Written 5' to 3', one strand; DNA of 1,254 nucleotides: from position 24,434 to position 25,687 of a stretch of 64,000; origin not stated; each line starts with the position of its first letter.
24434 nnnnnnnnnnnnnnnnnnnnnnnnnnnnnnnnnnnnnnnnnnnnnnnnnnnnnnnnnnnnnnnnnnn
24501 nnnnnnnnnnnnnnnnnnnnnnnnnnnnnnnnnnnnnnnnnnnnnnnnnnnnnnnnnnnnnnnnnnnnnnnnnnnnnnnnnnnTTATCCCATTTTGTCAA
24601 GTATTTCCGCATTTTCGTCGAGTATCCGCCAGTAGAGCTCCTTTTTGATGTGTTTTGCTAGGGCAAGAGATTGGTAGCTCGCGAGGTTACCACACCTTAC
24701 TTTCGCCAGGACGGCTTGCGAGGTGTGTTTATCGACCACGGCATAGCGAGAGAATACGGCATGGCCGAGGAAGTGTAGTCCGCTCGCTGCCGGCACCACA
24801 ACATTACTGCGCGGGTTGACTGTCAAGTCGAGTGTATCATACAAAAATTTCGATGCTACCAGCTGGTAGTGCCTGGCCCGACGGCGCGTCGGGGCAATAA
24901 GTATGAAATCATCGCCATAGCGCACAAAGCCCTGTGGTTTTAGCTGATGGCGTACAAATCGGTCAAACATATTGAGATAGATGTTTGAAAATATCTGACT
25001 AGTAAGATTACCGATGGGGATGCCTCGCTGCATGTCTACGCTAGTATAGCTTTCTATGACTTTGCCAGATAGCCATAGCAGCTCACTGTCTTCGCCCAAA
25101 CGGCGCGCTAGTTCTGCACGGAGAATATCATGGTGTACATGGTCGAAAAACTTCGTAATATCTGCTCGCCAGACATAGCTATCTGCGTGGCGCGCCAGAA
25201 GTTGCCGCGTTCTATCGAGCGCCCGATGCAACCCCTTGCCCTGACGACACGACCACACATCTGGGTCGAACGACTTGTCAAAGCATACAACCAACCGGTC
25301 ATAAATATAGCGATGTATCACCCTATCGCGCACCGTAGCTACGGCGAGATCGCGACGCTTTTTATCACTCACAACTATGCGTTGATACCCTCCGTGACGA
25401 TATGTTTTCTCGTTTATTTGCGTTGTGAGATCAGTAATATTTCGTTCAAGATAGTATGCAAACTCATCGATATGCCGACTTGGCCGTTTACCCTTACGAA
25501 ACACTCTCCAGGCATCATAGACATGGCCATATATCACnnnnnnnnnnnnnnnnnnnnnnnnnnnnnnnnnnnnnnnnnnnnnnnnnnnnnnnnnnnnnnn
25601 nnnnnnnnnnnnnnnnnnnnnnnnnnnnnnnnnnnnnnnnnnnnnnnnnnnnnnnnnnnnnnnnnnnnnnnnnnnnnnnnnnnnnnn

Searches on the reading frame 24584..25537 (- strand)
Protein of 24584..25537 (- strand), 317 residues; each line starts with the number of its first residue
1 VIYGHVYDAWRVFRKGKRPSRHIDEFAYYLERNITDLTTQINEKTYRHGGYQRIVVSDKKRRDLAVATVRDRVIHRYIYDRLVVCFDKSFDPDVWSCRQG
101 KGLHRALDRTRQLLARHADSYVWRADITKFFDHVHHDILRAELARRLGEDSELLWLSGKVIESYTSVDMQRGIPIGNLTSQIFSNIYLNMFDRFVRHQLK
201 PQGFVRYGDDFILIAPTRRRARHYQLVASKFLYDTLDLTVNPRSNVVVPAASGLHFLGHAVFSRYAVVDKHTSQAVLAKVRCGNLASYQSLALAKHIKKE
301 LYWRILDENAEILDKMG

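Call 4: search_protein_families(library=pfam, proteins=[window:24584-25537:-], max_evalue=0.01)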
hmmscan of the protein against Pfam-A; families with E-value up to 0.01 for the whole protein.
window:24584-25537:- (317 aa): 1 family
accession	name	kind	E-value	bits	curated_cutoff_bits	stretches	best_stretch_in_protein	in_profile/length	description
PF00078.32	RVT_1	-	2.3e-15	57.3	29.6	1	59-259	8-203/205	Reverse transcriptase (RNA-dependent DNA polymerase)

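Call 8: find_related_loci(query=window:24584-25537:-, collection=genome_contigs, flank=5000)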
Query window:24584-25537:- (317 aa) in genome_contigs; peptide patterns used: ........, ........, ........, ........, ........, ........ (x = any residue, [..] = any of these).
47 stretches matched a pattern; 13 encode a relative of the query (tblastn E <= 1e-3); 13 distinct loci.
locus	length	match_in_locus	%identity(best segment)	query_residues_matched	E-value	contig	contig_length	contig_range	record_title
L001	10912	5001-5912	55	3-308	9e-107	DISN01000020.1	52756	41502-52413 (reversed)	MAG TPA_asm: Candidatus Saccharibacteria bacterium UBA6209 UBA6209_contig_3621, whole genome shotgun sequence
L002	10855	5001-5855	27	30-313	3e-28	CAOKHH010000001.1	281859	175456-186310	MAG TPA_asm: uncultured Clostridia bacterium isolate SRR17684644_bin.5_metawrap_v1.3_MAG genome assembly, contig: NODE.2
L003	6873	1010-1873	28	8-258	2e-22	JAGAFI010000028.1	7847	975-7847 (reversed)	MAG: Bacteroidales bacterium isolate RGIG8391 Water_buffalos_Rumen.Co__c1212809, whole genome shotgun sequence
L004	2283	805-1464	30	25-241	1e-21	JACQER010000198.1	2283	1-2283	MAG: Gammaproteobacteria bacterium isolate NC_groundwater_1026_Pr1_S-0.65um_62_16 Montesol18_Sp65_coassembly_scaffold_15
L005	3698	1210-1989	28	62-313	3e-21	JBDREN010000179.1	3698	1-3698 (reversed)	MAG: Elusimicrobiota bacterium isolate MEGAHIT-group-1.316 k141_3275825, whole genome shotgun sequence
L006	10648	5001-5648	30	46-258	1e-17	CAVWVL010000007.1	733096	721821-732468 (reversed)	MAG: uncultured Alphaproteobacteria bacterium isolate MFD09671.bin.1.201 genome assembly, contig: contig_2974, whole gen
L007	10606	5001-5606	29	44-241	3e-16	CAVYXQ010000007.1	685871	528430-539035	MAG: uncultured Alphaproteobacteria bacterium isolate MFD05705.bin.1.154 genome assembly, contig: contig_27126, whole ge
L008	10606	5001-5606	29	44-241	3e-16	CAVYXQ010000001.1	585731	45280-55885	MAG: uncultured Alphaproteobacteria bacterium isolate MFD05705.bin.1.154 genome assembly, contig: contig_1101, whole gen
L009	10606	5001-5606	29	44-241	3e-16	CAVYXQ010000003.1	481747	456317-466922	MAG: uncultured Alphaproteobacteria bacterium isolate MFD05705.bin.1.154 genome assembly, contig: contig_2057, whole gen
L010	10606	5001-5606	29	44-241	3e-16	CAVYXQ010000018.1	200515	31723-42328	MAG: uncultured Alphaproteobacteria bacterium isolate MFD05705.bin.1.154 genome assembly, contig: contig_57674, whole ge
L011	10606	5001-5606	29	44-241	3e-16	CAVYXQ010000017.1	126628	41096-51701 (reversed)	MAG: uncultured Alphaproteobacteria bacterium isolate MFD05705.bin.1.154 genome assembly, contig: contig_54733, whole ge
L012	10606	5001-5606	29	44-241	5e-16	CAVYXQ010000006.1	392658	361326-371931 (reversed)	MAG: uncultured Alphaproteobacteria bacterium isolate MFD05705.bin.1.154 genome assembly, contig: contig_27125, whole ge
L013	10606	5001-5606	29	44-241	5e-16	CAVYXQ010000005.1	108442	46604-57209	MAG: uncultured Alphaproteobacteria bacterium isolate MFD05705.bin.1.154 genome assembly, contig: contig_25845, whole ge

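Call 17: find_related_loci(query=A1, collection=metagenome_contigs, flank=4000)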
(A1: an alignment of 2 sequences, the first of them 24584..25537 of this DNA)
Query A1 (317 aa) in metagenome_contigs; peptide patterns used: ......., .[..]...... (x = any residue, [..] = any of these).
282 stretches matched a pattern; 47 encode a relative of the query (tblastn E <= 1e-3); 47 distinct loci.
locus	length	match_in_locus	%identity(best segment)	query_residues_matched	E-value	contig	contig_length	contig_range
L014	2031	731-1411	29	24-247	2e-22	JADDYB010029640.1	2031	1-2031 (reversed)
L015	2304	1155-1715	31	62-247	1e-21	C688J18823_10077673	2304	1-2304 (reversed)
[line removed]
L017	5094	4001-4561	31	62-247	2e-21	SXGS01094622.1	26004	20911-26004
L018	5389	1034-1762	29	22-262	5e-21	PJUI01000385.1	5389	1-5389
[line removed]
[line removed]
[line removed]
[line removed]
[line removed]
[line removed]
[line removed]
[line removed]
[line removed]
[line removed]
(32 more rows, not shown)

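Call 19: find_homologous_proteins(query=window:24584-25537:-, max_evalue=1e-40)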
Query window:24584-25537:- (317 aa): 712 proteins with E <= 1e-40 among 3575 candidates; the best 120 are listed.
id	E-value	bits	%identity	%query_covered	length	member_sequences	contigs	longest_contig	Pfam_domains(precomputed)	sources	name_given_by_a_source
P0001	1.0e-212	723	100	100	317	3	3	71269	PF00078.33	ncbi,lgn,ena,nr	ncbi:MAG TPA: reverse transcriptase/maturase family protein [Candidatus Saccharibacteria bacterium]|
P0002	4.0e-145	501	70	97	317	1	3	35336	PF00078.33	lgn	-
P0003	9.3e-145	500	93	44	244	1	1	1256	-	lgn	-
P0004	2.3e-115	403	59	98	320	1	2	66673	PF00078.33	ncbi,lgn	-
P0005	4.4e-113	396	58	96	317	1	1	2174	PF00078.33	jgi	jgi:retron-type reverse transcriptase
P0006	5.4e-113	395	57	99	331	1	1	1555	PF00078.33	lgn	-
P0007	2.7e-112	393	57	98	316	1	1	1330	PF00078.33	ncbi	-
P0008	3.0e-112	393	57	99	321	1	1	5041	PF00078.33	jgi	jgi:retron-type reverse transcriptase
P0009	1.8e-111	390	56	98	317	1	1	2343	PF00078.33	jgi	jgi:retron-type reverse transcriptase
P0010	2.1e-111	390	59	92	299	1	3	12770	PF00078.33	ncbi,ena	-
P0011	2.5e-111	390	57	97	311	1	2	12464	PF00078.33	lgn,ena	-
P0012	2.6e-111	390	57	95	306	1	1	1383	PF00078.33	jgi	jgi:retron-type reverse transcriptase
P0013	2.8e-111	390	57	97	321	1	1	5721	PF00078.33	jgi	jgi:retron-type reverse transcriptase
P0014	1.4e-110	387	58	98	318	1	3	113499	PF00078.33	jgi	jgi:RNA-directed DNA polymerase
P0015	2.6e-110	387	57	96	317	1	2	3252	PF00078.33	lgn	-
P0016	5.3e-110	386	57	98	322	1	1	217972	PF00078.33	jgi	jgi:RNA-directed DNA polymerase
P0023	2.0e-107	377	55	97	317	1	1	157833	PF00078.33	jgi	jgi:RNA-directed DNA polymerase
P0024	2.5e-107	377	58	97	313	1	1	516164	PF00078.33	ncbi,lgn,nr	ncbi:MAG TPA: reverse transcriptase/maturase family protein [Candidatus Saccharimonadales bacterium]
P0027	4.9e-107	376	57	98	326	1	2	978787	PF00078.33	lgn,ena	-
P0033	4.5e-106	373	55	98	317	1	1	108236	PF00078.33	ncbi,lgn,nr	ncbi:MAG TPA: reverse transcriptase/maturase family protein [Candidatus Saccharimonadales bacterium]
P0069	1.3e-99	351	53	96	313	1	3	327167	PF00078.33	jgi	jgi:retron-type reverse transcriptase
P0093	1.3e-88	315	48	96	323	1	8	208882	PF00078.33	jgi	jgi:RNA-directed DNA polymerase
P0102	5.0e-84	300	46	97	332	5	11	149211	PF00078.33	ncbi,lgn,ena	-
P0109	4.8e-82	294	45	94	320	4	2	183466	PF00078.33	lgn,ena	-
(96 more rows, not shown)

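Call 21: find_encoding_contigs(protein=P0002, flank=3500, max_places=1)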
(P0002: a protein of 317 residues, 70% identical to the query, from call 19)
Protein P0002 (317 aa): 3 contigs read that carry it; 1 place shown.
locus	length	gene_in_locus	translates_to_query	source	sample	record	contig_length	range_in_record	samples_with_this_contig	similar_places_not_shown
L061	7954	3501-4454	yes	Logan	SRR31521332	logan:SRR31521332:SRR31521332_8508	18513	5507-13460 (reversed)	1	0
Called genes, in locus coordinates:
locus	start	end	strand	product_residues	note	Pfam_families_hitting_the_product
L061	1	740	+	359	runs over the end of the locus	PF02618:YceG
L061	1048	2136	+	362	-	PF23446:LysM1_NFP_LYK (faint), PF23473:LysM3_LYK4_5 (faint), PF01476:LysM, PF05257:CHAP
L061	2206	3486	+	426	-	PF01018:GTP1_OBG, PF01926:MMR_HSR1, PF02421:FeoB_N, PF09269:DUF1967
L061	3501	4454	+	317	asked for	PF00078:RVT_1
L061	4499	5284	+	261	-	-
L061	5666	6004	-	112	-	PF22296:bAvd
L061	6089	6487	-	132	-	PF18451:CdiA_C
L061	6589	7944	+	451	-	PF00929:RNase_T, PF08411:ExoI_SH3, PF26016:ExoI_C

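Call 22: find_encoding_contigs(protein=P0004, flank=3500, max_places=1)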
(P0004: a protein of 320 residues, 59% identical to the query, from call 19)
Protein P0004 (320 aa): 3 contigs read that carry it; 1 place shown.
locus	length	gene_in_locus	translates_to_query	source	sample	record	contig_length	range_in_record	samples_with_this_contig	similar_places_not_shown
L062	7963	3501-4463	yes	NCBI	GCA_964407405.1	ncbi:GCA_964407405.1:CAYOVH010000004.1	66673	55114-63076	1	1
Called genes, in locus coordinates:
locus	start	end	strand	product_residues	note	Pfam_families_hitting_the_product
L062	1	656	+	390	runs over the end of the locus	PF02618:YceG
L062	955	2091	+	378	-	PF23446:LysM1_NFP_LYK (faint), PF23462:LysM3_NFP (faint), PF23473:LysM3_LYK4_5 (weak), PF01476:LysM, PF05257:CHAP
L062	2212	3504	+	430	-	PF01018:GTP1_OBG, PF01926:MMR_HSR1, PF02421:FeoB_N, PF09269:DUF1967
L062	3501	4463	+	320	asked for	PF00078:RVT_1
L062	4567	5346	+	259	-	-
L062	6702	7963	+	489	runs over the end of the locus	PF00929:RNase_T, PF08411:ExoI_SH3, PF26016:ExoI_C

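Call 23: find_encoding_contigs(protein=P0014, flank=3500, max_places=1)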
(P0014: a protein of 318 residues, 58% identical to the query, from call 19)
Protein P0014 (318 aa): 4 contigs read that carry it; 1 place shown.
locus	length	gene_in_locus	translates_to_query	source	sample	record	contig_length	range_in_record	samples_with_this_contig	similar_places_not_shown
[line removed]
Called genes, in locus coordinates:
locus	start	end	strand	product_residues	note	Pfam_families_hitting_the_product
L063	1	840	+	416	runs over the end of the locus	-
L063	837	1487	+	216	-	PF18306:LDcluster4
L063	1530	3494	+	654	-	PF00270:DEAD (faint), PF04851:ResIII, PF17757:UvrB_inter, PF27431:UvrB_3rd, PF00271:Helicase_C, PF12344:UvrB, PF02151:UVR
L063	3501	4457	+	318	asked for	PF00078:RVT_1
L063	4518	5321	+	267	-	-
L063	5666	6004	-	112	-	PF22296:bAvd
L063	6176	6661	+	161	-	-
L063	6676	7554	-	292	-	-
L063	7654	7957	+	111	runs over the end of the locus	PF02686:GatC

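Call 24: find_encoding_contigs(protein=P0016, flank=3500, max_places=1)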
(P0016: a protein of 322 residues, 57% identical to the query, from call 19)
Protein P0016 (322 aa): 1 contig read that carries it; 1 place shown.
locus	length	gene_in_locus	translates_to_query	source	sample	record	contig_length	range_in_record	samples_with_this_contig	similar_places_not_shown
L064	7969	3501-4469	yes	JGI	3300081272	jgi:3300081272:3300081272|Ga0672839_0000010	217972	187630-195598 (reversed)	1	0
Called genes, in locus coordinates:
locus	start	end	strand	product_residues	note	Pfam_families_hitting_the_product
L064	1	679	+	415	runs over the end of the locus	-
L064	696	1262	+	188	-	PF18306:LDcluster4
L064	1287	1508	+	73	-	-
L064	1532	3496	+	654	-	PF00270:DEAD (faint), PF04851:ResIII, PF17757:UvrB_inter, PF27431:UvrB_3rd, PF00271:Helicase_C, PF12344:UvrB, PF02151:UVR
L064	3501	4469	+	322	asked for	PF00078:RVT_1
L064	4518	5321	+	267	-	-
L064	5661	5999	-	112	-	PF22296:bAvd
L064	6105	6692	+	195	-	-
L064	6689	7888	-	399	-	-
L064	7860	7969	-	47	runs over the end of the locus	-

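Call 25: find_encoding_contigs(protein=P0024, flank=3500, max_places=1)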
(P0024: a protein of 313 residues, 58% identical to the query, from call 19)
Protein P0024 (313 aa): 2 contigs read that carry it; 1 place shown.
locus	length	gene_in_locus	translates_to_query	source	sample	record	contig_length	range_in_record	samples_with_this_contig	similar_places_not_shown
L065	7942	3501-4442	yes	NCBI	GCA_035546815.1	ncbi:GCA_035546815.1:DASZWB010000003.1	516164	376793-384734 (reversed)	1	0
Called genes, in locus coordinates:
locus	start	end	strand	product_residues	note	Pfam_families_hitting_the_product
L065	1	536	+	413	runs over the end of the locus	-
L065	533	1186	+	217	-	PF18306:LDcluster4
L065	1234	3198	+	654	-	PF00270:DEAD (faint), PF04851:ResIII, PF17757:UvrB_inter, PF27431:UvrB_3rd, PF00271:Helicase_C, PF12344:UvrB, PF02151:UVR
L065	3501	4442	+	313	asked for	PF00078:RVT_1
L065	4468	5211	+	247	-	-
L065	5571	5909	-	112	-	PF22296:bAvd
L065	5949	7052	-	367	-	-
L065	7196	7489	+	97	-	PF02686:GatC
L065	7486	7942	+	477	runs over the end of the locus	PF01425:Amidase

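Call 26: find_encoding_contigs(protein=P0027, flank=3500, max_places=1)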
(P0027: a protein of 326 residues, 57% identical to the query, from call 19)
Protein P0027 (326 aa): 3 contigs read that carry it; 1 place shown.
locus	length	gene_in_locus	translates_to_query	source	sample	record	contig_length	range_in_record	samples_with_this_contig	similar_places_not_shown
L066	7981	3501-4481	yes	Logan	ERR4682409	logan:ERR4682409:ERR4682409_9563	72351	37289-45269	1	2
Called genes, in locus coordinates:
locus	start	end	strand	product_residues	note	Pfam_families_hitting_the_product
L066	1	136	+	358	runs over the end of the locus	-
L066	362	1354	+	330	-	-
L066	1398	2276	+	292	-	-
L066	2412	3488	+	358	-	PF02540:NAD_synthase (weak), PF03054:tRNA_Me_trans, PF20259:tRNA_Me_trans_M, PF20258:tRNA_Me_trans_C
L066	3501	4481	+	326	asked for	PF00078:RVT_1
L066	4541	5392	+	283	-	-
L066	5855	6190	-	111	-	PF22296:bAvd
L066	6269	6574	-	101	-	-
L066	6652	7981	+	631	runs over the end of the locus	PF01411:tRNA-synt_2c, PF07973:tRNA_SAD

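Call 27: find_encoding_contigs(protein=P0033, flank=3500, max_places=1)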
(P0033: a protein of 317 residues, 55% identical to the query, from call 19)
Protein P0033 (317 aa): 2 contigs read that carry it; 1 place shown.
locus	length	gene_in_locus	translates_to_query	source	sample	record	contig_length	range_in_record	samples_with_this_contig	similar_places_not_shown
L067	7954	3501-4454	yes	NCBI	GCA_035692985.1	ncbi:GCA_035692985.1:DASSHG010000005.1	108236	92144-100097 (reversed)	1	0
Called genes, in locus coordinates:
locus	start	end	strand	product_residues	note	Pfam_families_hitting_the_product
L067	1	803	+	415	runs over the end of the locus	-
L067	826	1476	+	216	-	PF18306:LDcluster4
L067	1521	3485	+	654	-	PF00270:DEAD (faint), PF04851:ResIII, PF17757:UvrB_inter, PF27431:UvrB_3rd, PF00271:Helicase_C, PF12344:UvrB, PF02151:UVR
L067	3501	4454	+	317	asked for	PF00078:RVT_1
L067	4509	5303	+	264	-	-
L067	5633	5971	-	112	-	PF22296:bAvd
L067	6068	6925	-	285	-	PF12697:Abhydrolase_6 (weak), PF00561:Abhydrolase_1, PF12146:Hydrolase_4 (weak), PF00756:Esterase (weak)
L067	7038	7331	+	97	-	PF02686:GatC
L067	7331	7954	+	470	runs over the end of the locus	PF01425:Amidase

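Call 28: find_encoding_contigs(protein=P0069, flank=3500, max_places=1)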
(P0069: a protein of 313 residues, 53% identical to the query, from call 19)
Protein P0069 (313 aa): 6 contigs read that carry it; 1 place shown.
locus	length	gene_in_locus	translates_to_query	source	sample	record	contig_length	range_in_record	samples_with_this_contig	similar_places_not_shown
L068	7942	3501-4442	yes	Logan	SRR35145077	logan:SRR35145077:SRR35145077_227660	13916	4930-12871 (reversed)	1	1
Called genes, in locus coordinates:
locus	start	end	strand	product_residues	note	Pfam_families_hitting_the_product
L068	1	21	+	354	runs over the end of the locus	?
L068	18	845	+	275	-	PF03372:Exo_endo_phos, PF14529:Exo_endo_phos_2 (faint)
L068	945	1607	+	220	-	-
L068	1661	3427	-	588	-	PF02922:CBM_48, PF00128:Alpha-amylase, PF02806:Alpha-amylase_C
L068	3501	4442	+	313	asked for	PF00078:RVT_1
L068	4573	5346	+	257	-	-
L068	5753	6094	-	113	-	PF22296:bAvd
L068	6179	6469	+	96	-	PF02686:GatC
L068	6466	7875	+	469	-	PF01425:Amidase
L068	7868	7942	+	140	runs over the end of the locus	-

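Call 29: find_encoding_contigs(protein=P0093, flank=3500, max_places=1)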
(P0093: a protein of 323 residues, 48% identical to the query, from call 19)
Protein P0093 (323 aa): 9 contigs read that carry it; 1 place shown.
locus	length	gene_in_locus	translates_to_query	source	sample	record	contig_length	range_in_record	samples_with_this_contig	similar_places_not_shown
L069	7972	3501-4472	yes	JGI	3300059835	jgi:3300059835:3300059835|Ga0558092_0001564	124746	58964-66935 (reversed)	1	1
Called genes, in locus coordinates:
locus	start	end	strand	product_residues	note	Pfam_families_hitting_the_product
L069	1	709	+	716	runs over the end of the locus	-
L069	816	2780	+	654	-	-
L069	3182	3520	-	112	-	PF22296:bAvd (weak)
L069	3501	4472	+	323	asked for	PF00078:RVT_1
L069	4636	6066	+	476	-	PF05970:PIF1, PF13245:AAA_19, PF13604:AAA_30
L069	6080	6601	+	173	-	PF08002:DUF1697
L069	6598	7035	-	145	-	PF01047:MarR (weak)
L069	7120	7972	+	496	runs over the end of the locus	PF07690:MFS_1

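Call 30: find_encoding_contigs(protein=P0102, flank=3500, max_places=1)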
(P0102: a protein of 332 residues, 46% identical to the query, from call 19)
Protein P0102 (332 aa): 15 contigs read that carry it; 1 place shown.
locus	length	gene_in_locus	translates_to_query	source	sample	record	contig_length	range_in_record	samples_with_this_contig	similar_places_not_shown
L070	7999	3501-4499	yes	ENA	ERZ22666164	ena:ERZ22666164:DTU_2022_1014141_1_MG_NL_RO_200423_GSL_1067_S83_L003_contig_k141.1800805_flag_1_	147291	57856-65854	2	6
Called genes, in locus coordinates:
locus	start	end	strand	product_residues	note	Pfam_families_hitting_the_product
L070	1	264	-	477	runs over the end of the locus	PF00224:PK, PF02887:PK_C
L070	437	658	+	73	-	-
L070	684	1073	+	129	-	PF00072:Response_reg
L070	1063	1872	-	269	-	PF00763:THF_DHG_CYH, PF02882:THF_DHG_CYH_C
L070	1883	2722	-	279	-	-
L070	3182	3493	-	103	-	-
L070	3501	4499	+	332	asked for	PF00078:RVT_1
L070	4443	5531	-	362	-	-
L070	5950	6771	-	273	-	-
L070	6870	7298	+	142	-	-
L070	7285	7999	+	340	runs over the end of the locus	PF01565:FAD_binding_4, PF02873:MurB_C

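Call 31: find_encoding_contigs(protein=P0109, flank=3500, max_places=1)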
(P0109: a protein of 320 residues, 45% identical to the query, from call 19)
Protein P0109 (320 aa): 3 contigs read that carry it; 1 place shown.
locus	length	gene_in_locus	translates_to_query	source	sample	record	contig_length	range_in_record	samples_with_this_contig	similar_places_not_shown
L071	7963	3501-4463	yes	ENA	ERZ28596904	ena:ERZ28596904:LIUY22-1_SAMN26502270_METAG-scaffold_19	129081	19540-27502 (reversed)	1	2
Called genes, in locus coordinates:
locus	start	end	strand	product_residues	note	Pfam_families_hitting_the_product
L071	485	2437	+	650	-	-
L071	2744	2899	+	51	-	-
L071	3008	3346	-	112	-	PF22296:bAvd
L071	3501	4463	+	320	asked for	PF00078:RVT_1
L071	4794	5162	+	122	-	PF02381:MraZ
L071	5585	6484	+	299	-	PF01795:Methyltransf_5, PF01189:Methyltr_RsmB-F (weak), PF13847:Methyltransf_31 (faint)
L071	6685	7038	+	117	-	-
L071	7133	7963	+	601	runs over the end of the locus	PF03717:PBP_dimer, PF00905:Transpeptidase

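Call 32: find_encoding_contigs(protein=P0023, flank=3500, max_places=1)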
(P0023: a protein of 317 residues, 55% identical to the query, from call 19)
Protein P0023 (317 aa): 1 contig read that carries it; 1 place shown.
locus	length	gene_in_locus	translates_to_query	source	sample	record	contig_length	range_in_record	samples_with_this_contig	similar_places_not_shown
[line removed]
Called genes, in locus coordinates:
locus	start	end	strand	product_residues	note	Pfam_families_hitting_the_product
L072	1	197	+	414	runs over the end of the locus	-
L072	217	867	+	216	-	PF18306:LDcluster4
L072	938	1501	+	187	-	-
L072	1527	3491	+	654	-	PF04851:ResIII, PF17757:UvrB_inter, PF27431:UvrB_3rd, PF00271:Helicase_C, PF12344:UvrB, PF02151:UVR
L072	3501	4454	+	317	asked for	PF00078:RVT_1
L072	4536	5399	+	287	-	-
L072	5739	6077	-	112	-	PF22296:bAvd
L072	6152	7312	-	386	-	-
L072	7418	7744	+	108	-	PF02686:GatC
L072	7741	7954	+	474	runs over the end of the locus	PF01425:Amidase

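Call 94: search_protein_families(library=ncbifam, proteins=[window:24584-25537:-], max_evalue=0.01)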
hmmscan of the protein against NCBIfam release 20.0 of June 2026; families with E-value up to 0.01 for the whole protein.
window:24584-25537:- (317 aa): 6 families
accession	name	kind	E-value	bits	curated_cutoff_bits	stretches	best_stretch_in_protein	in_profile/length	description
TIGR04416.1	group_II_RT_mat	equivalog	6.4e-40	137.3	300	1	22-270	24-276/353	group II intron reverse transcriptase/maturase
NF041746.1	Drt2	equivalog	7.8e-16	58.3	390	2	168-243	219-294/416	antiviral reverse transcriptase Drt2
NF041747.1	Drt3a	equivalog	4.7e-15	55.8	200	1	106-244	97-234/412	antiviral reverse transcriptase Drt3a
NF038233.2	retron_St85_RT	exception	2.3e-08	33.7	235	1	118-231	87-198/289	retron St85 family RNA-directed DNA polymerase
NF041749.1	Drt4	equivalog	3.8e-05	22.8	450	1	170-243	192-262/489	antiviral reverse transcriptase Drt4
TIGR04499.1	abortive_AbiA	subfamily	0.0084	14.9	250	0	118-222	144-260/615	AbiA family abortive infection protein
